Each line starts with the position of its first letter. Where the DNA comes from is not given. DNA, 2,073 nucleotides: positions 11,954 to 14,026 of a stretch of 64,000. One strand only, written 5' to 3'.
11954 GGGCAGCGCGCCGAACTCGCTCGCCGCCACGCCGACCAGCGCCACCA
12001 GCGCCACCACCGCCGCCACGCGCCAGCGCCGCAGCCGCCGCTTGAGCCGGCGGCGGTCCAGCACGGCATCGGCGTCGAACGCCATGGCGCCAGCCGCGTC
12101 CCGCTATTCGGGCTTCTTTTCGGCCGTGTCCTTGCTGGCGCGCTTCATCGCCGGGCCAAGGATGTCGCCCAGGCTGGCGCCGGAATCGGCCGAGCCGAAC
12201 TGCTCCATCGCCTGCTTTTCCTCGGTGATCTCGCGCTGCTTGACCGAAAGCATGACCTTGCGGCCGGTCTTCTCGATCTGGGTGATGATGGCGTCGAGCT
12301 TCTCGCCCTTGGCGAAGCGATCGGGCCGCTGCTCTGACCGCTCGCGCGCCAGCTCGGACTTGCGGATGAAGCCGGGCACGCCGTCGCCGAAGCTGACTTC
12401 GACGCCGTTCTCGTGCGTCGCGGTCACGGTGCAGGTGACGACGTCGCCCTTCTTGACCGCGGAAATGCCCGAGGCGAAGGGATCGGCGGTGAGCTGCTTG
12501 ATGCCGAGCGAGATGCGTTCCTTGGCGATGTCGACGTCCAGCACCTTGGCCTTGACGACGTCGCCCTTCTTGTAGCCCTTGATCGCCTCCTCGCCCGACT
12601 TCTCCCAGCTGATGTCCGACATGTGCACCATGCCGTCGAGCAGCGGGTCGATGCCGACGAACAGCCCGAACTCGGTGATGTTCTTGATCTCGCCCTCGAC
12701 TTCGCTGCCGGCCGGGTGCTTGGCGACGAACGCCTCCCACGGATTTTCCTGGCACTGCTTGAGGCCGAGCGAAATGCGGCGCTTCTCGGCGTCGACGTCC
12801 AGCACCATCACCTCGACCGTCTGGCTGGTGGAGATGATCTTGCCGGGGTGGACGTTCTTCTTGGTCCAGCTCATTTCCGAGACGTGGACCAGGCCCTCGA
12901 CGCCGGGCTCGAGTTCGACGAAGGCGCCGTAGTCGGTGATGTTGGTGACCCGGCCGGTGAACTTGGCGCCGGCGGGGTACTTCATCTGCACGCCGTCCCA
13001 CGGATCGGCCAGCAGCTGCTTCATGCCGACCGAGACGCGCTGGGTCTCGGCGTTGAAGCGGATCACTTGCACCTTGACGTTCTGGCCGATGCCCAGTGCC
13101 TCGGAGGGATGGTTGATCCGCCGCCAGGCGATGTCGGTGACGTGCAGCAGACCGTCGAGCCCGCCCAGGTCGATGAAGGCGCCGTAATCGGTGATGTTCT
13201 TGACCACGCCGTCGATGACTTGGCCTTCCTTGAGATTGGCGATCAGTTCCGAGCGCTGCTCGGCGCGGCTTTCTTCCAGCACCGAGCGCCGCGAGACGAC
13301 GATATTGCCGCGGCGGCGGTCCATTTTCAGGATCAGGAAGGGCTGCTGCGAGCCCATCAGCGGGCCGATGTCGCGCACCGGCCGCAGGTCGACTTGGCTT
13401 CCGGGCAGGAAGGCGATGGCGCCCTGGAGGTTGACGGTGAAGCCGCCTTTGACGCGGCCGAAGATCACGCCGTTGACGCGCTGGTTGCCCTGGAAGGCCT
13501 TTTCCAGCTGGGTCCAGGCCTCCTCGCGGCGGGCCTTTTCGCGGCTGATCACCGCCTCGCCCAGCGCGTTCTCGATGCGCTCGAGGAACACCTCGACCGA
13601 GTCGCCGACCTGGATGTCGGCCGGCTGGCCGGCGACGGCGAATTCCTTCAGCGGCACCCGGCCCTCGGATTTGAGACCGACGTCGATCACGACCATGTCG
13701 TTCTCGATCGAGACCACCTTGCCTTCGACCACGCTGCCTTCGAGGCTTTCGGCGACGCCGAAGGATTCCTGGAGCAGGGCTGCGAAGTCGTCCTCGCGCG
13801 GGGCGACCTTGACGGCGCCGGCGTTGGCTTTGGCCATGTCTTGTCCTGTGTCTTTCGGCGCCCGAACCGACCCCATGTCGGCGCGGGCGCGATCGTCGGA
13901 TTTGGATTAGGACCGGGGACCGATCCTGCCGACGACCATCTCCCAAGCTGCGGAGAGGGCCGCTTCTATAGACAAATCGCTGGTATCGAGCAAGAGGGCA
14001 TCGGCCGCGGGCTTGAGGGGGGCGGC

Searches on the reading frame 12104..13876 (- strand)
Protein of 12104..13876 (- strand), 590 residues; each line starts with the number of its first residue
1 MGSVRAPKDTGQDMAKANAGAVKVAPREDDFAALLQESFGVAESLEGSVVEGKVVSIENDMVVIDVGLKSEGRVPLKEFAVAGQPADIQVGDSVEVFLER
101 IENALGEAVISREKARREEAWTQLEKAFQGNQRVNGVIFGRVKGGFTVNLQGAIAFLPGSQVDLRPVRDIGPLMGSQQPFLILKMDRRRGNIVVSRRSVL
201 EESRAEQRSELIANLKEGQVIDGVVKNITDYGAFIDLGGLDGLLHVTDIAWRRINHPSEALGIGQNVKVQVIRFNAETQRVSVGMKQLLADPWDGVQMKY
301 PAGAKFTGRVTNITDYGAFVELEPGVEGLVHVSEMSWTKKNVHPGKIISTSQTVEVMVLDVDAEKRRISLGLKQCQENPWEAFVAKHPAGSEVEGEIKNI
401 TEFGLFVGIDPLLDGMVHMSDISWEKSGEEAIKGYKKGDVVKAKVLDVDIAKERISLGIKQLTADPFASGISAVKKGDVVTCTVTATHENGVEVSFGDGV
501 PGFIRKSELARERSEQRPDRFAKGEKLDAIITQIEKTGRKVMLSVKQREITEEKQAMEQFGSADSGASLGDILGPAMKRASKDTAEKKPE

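Call 57: search_protein_families(library=pfam, proteins=[window:12104-13876:-], max_evalue=0.0001)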
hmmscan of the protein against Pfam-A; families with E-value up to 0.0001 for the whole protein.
window:12104-13876:- (590 aa): 4 families
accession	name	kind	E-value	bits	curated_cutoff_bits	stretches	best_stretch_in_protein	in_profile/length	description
PF00575.29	S1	-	5e-90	296.4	22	6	300-373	2-74/74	S1 RNA binding domain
PF23459.1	S1_RRP5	-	1.6e-30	105.9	27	3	302-370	3-70/72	RRP5 S1 domain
PF21710.3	Spt6_S1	-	2e-13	50.9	27.5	0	310-373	24-87/91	Spt6, S1/OB domain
PF13509.12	S1_2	-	9.4e-06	26.1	21.8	0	47-98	2-48/61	S1 domain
